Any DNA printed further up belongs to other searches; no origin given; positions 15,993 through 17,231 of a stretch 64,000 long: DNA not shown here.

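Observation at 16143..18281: Minimal CBASS-like module (2TM/beta-rich effector + CD-NTase-like cyclase) with an XRE regulator, wedged beside tRNA-Cys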

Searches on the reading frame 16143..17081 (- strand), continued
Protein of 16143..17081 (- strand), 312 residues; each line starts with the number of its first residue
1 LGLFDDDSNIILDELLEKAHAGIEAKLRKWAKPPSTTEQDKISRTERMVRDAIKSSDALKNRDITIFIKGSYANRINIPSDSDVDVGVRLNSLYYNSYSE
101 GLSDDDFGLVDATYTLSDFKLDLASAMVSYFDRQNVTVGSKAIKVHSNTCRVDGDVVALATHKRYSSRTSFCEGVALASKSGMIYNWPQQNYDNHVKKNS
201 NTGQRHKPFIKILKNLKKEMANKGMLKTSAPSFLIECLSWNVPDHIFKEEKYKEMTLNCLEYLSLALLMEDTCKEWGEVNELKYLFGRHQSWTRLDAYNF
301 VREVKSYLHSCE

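Call 17: find_encoding_contigs(protein=P0003, flank=8000, max_places=3)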
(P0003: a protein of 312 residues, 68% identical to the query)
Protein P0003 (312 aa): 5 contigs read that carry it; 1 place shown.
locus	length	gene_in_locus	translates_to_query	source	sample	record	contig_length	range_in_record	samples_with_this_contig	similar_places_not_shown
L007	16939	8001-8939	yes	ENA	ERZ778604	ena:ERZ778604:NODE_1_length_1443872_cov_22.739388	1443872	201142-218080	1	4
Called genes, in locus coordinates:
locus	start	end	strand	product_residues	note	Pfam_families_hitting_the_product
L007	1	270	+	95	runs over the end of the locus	-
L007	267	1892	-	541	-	-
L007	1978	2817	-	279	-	PF14394:DUF4423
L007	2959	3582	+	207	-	-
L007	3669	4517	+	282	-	-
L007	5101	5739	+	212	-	PF17278:DUF5343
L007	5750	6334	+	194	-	PF18731:HEPN_Swt1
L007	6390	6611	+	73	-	-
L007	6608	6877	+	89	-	-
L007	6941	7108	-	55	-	-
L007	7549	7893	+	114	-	PF01381:HTH_3 (weak), PF12844:HTH_19 (weak), PF13560:HTH_31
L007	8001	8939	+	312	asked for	PF26305:CD_NTase_C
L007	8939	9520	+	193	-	PF18153:Cap15_CD_rec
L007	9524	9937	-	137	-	-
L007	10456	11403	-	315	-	PF14690:Zn_ribbon_ISL3, PF01610:DDE_Tnp_ISL3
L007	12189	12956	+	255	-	-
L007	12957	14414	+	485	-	PF07669:Eco57I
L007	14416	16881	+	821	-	PF04851:ResIII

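Call 23: find_related_loci(query=A1, collection=genome_contigs, flank=6000)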
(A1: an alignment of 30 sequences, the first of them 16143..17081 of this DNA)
Query A1 (312 aa) in genome_contigs; peptide patterns used: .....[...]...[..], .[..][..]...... (x = any residue, [..] = any of these).
264 stretches matched a pattern; 252 encode a relative of the query (tblastn E <= 1e-3); the best 80 are kept; 80 distinct loci.
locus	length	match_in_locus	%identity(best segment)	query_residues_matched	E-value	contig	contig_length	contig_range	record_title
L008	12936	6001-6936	100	1-312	0e+0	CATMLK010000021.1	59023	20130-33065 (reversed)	MAG: uncultured Bacteriovoracaceae bacterium isolate SRR3960577_bin.13_MetaWRAP_v1.3_MAG genome assembly, contig: ERZ651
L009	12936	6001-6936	68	1-312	5e-147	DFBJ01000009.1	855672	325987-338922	MAG TPA_asm: Bacteriovoracaceae bacterium UBA3083 UBA3083_contig_221, whole genome shotgun sequence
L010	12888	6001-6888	47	15-309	1e-89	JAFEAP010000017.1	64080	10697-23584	MAG: Bdellovibrionales bacterium isolate SZAS-2 CK_MAG-98__17__length-64080, whole genome shotgun sequence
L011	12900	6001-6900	47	16-312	2e-87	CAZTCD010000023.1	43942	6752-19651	MAG TPA_asm: uncultured Bdellovibrionales bacterium isolate SRP329715_co1_94 genome assembly, contig: NODE_1077_length_4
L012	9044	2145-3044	46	11-308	8e-86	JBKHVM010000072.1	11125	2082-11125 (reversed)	MAG: Bdellovibrionia bacterium isolate B_bin_15_permissive NODE_72_length_11125_cov_5.739862, whole genome shotgun seque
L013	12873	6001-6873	47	24-305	1e-80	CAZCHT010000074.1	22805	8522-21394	MAG TPA_asm: uncultured Bdellovibrio sp. isolate SRP107338_co1_318 genome assembly, contig: NODE_2013_length_22805_cov_5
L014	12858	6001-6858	43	24-308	5e-80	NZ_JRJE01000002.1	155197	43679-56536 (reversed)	Thalassospira australica strain NP 3b2 scaffold_8, whole genome shotgun sequence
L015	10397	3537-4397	44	24-308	9e-77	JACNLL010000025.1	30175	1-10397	MAG: Candidatus Desulfaltia bathyphila NIOZ-UU_NODE_1666_length_30175_cov_15.4915, whole genome shotgun sequence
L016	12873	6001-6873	44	24-308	4e-76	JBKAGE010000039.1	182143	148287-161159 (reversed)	MAG: Bradymonadia bacterium isolate Ske_MAG24 Ske_MAG24_0039, whole genome shotgun sequence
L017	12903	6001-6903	41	9-308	6e-76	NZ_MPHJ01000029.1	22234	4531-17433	Shewanella sp. UCD-KL12 scaffold_28, whole genome shotgun sequence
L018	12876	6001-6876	45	24-308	3e-75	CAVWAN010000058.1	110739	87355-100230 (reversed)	MAG: uncultured Acidobacteriaceae bacterium isolate MFD03726.bin.2.160 genome assembly, contig: contig_31023, whole geno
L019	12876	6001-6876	43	24-308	8e-75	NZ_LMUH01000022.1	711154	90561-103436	Granulicella sp. S156 NODE_40_length_711086_cov_9.702546, whole genome shotgun sequence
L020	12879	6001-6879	42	24-308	2e-74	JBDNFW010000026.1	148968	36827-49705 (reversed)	MAG: Gammaproteobacteria bacterium isolate concoct.158.ELB k141_310109, whole genome shotgun sequence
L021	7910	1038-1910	42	24-308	2e-74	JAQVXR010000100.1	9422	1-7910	MAG: Desulfitobacteriaceae bacterium isolate STF2_130 NODE_22667_length_9422_cov_8.195804_Sandtown_F2, whole genome shot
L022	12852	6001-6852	44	23-301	1e-74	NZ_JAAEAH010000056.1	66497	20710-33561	Myxococcus sp. CA023 NODE_56_length_66549_cov_68.3861, whole genome shotgun sequence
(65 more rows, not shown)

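Call 30: find_encoding_contigs(protein=P0005, flank=5000, max_places=4)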
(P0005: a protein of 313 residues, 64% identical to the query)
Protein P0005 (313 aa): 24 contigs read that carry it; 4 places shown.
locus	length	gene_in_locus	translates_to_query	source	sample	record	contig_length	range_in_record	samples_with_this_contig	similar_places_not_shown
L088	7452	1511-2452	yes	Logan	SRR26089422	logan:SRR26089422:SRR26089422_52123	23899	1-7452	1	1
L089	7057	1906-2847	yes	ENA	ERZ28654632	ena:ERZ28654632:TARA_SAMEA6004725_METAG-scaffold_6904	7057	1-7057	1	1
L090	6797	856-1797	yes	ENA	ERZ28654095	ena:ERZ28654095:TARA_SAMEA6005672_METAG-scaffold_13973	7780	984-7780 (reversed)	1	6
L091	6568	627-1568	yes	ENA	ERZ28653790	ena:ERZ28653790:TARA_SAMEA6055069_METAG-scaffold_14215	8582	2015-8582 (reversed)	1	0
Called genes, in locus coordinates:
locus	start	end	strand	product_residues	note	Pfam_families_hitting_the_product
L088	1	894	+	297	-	?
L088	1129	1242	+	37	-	-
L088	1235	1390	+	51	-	-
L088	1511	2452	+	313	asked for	PF26305:CD_NTase_C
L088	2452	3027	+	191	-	PF18153:Cap15_CD_rec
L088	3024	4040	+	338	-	-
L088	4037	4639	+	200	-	-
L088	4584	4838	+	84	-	-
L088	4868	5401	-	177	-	-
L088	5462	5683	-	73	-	-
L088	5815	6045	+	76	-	-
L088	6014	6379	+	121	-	-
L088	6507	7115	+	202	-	PF00239:Resolvase, PF13936:HTH_38 (faint)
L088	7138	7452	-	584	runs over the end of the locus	PF03235:GmrSD_N, PF07510:GmrSD_C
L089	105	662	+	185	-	PF00665:rve (faint), PF13518:HTH_28, PF13565:HTH_32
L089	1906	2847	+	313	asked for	PF26305:CD_NTase_C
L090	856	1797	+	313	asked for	PF26305:CD_NTase_C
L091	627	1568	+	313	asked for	PF26305:CD_NTase_C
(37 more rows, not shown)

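Call 31: find_encoding_contigs(protein=P0006, flank=5000, max_places=2)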
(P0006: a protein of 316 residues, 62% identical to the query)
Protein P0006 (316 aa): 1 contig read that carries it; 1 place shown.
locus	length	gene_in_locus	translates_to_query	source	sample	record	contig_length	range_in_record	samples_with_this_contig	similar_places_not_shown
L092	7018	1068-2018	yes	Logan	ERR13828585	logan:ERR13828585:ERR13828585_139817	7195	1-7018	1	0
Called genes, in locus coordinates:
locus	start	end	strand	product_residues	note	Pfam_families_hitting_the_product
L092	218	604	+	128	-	PF13560:HTH_31 (weak), PF01381:HTH_3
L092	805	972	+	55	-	-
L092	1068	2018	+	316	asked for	PF26305:CD_NTase_C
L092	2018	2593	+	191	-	PF18153:Cap15_CD_rec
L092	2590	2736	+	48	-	PF12487:DUF3703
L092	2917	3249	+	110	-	-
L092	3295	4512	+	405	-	-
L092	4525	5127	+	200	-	-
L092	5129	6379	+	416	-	-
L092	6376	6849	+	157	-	-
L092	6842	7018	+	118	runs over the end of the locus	?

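Call 69: find_related_loci(query=A1, collection=viral_contigs, flank=5000)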
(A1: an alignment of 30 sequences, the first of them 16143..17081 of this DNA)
Query A1 (312 aa) in viral_contigs; peptide patterns used: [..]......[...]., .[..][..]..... (x = any residue, [..] = any of these).
63 stretches matched a pattern; 7 encode a relative of the query (tblastn E <= 1e-3); 7 distinct loci.
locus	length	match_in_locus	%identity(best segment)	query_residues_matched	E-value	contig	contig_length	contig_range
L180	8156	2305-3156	42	24-301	3e-72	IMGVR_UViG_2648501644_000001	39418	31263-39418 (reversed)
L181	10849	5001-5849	43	24-301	2e-70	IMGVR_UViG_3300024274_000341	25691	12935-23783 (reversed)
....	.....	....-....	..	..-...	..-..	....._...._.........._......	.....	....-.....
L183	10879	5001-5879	39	24-308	3e-63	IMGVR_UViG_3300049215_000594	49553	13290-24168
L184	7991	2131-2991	39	11-286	8e-56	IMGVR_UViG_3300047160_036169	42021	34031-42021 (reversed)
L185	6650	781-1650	42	24-307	3e-71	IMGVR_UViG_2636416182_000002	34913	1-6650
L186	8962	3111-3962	42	24-301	3e-71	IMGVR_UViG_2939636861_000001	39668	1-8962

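Call 77: search_protein_families(library=padloc, proteins=[L006:6393-7355:+, L006:8936-9940:+, L007:8939-9520:+, L006:5124-5810:+, L006:3630-5114:+], max_evalue=0.001)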
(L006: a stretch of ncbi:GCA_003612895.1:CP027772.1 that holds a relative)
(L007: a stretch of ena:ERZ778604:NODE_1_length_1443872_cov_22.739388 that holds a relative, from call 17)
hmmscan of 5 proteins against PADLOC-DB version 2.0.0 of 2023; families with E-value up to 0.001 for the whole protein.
L006:6393-7355:+ (320 aa): 15 families
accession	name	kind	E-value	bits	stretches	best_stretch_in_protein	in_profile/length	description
PDLC00801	Cyclase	-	2.3e-99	330.3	1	23-315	4-293/295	oligonucleotide-cyclase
PDLC00794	Cyclase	-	3.5e-74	247.8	1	24-313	4-295/297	oligonucleotide-cyclase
PDLC00788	Cyclase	-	2.9e-57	192.4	1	26-296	6-275/297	oligonucleotide-cyclase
PDLC00812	Cyclase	-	4.9e-53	178.1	1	13-307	36-342/352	oligonucleotide-cyclase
PDLC00789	Cyclase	-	2.3e-24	84.3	1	46-257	15-204/261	oligonucleotide-cyclase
PDLC00772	Cyclase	-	1.5e-19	68.1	1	45-251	75-282/375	oligonucleotide-cyclase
PDLC00807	Cyclase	-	2.2e-17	61.3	1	41-292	56-302/342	oligonucleotide-cyclase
PDLC00784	Cyclase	-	2.5e-14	51.3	1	118-306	150-333/351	oligonucleotide-cyclase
PDLC00810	Cyclase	-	3.9e-08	31.1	1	37-225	17-185/335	oligonucleotide-cyclase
PDLC00823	Cyclase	-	4.1e-07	27.9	1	28-272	9-224/285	oligonucleotide-cyclase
PDLC00809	Cyclase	-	4.3e-07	27.8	1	35-254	17-215/295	oligonucleotide-cyclase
PDLC00773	Cyclase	-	1.3e-05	22.9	1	36-231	17-189/334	oligonucleotide-cyclase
PDLC00822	Cyclase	-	0.00016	19.1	0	28-89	7-74/375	oligonucleotide-cyclase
PDLC00776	Cyclase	-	0.00026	18.5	0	26-94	10-73/287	oligonucleotide-cyclase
PDLC00795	Cyclase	-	0.00067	16.8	0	38-87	21-72/340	oligonucleotide-cyclase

L006:8936-9940:+ (334 aa): 13 families
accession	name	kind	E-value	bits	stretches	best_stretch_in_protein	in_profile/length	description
PDLC04938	PDC-S15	-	5.6e-28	96.1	1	39-321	36-269/276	-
PDLC04937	PDC-S15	-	9.4e-19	66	1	62-322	32-248/254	-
PDLC04931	PDC-S15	-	1.7e-18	65.4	1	3-166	1-159/282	-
PDLC04933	PDC-S15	-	3.2e-17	60.9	1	46-166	10-111/286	-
PDLC04934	PDC-S15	-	4.3e-15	53.7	1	30-165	22-150/416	-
PDLC04926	PDC-S15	-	6.1e-14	49.8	1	62-165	29-120/300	-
PDLC04936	PDC-S15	-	1e-13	49.4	1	45-167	24-127/300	-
PDLC04932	PDC-S15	-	2.2e-12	45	1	45-170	24-146/324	-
PDLC04940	PDC-S15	-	9.1e-09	33.3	1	47-197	37-158/280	-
PDLC04927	PDC-S15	-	2e-07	28.2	1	131-163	84-116/422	-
PDLC04929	PDC-S15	-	2.7e-07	28.7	1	126-173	85-132/308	-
PDLC04930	PDC-S15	-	8e-06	23.1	0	133-165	82-114/380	-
PDLC04935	PDC-S15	-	0.00028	17.9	1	65-165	137-225/535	-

L007:8939-9520:+ (193 aa): 17 families
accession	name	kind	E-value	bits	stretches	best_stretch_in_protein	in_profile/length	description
PDLC00694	Effector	-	1.5e-40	136.9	1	1-190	1-189/208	2TM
PDLC00702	Effector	-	2.4e-40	136.1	1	4-190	7-195/211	2TM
PDLC00708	Effector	-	8.4e-31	105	1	51-189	62-190/191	2TM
PDLC00704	Effector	-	2.1e-27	94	1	6-190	10-200/207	2TM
PDLC00683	Effector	-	2.1e-26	90.8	1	7-192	11-181/185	2TM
PDLC00703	Effector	-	1.5e-22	78.2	1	42-191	48-196/204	2TM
PDLC00714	Effector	-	1.8e-22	77.9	1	6-190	7-192/200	2TM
PDLC00705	Effector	-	2.3e-22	77.9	1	34-191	45-200/203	2TM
PDLC00673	Effector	-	4.3e-19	66.7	1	31-188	29-189/214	2TM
PDLC00686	Effector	-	2.5e-18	64.4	1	28-191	43-207/209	2TM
PDLC00669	Effector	-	1.4e-13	48.9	1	35-185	36-191/206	2TM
PDLC00679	Effector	-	1.3e-12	46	1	40-182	50-200/218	2TM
PDLC00682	Effector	-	1.1e-11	42.9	1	44-183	59-203/218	2TM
PDLC00671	Effector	-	1e-10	39.8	1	7-183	11-208/223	2TM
PDLC00697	Effector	-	1.8e-09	35.5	1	9-188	18-202/207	2TM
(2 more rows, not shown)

L006:5124-5810:+ (228 aa): 0 families

L006:3630-5114:+ (494 aa): 40 families (the best 25 are shown)
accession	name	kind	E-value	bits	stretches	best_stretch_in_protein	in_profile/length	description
PDLC03744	AbiP2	-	5.1e-182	604.1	1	3-493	4-486/489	DRT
PDLC03751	RT_UG14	-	6.1e-53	178.3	1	46-430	45-438/493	DRT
PDLC03748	Drt6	-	4.7e-52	175.5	1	22-407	10-363/511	DRT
PDLC02179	Drt4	-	1.2e-45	154.5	1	77-390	57-358/542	-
PDLC02177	Drt4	-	1.5e-45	154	1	76-407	63-382/541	-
PDLC02178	Drt4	-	7e-42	142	1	79-293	71-276/506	-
PDLC03752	Drt4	-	1.1e-41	141.6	1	20-421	14-379/467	DRT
PDLC03784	Drt3b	-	5.1e-39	132.6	1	153-350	165-357/604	DRT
PDLC02180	Drt4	-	5.3e-33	112.6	1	60-422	57-403/532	-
PDLC02176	Drt3b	-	5.5e-33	112.5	1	153-298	176-323/651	-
PDLC03769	RT_UG30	-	4e-30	102.8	1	23-429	13-393/493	DRT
PDLC03770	RT_UG31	-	6.2e-30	102.8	1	22-421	6-362/456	DRT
PDLC03743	AbiK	-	3.2e-29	100.5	1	151-399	137-366/546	DRT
PDLC02348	AbiK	-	3.8e-29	100.3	1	152-355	135-333/544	AbiK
PDLC03783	Drt8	-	1.1e-21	75.8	1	148-448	125-401/493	DRT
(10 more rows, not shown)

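Call 78: search_protein_families(library=pfam, proteins=[L006:6393-7355:+, L006:8936-9940:+, L007:8939-9520:+, L006:5124-5810:+], max_evalue=0.01)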
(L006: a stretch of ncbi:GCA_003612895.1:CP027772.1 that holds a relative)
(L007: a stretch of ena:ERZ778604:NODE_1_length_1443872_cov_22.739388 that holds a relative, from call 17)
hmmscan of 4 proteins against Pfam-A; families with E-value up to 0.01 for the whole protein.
L006:6393-7355:+ (320 aa): 1 family
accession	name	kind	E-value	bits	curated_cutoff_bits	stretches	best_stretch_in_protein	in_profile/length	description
PF18144.7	SMODS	-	0.0002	22.1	26.5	1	28-90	7-72/164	Second Messenger Oligonucleotide or Dinucleotide Synthetase domain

L006:8936-9940:+ (334 aa): 1 family
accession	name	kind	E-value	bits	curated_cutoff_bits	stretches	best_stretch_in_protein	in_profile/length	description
PF08867.16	FRG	-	4.2e-18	66.5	25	1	67-165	3-88/94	FRG domain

L007:8939-9520:+ (193 aa): 1 family
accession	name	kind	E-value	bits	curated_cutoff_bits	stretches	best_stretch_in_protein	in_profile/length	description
PF18153.7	Cap15_CD_rec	-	1.8e-17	64.2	31.2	1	68-189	2-121/122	Cap15, cyclic dinucleotide receptor domain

L006:5124-5810:+ (228 aa): 0 families

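Call 89: find_encoding_contigs(protein=P0004, flank=3000, max_places=2)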
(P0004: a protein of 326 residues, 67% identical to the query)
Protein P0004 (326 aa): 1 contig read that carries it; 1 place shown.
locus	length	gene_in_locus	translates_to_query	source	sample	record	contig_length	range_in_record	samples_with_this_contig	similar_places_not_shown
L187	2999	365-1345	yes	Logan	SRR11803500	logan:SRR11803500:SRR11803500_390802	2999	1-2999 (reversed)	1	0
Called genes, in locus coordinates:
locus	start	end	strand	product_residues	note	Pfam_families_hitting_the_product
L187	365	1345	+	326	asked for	PF26305:CD_NTase_C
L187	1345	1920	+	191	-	PF18153:Cap15_CD_rec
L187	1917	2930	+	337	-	-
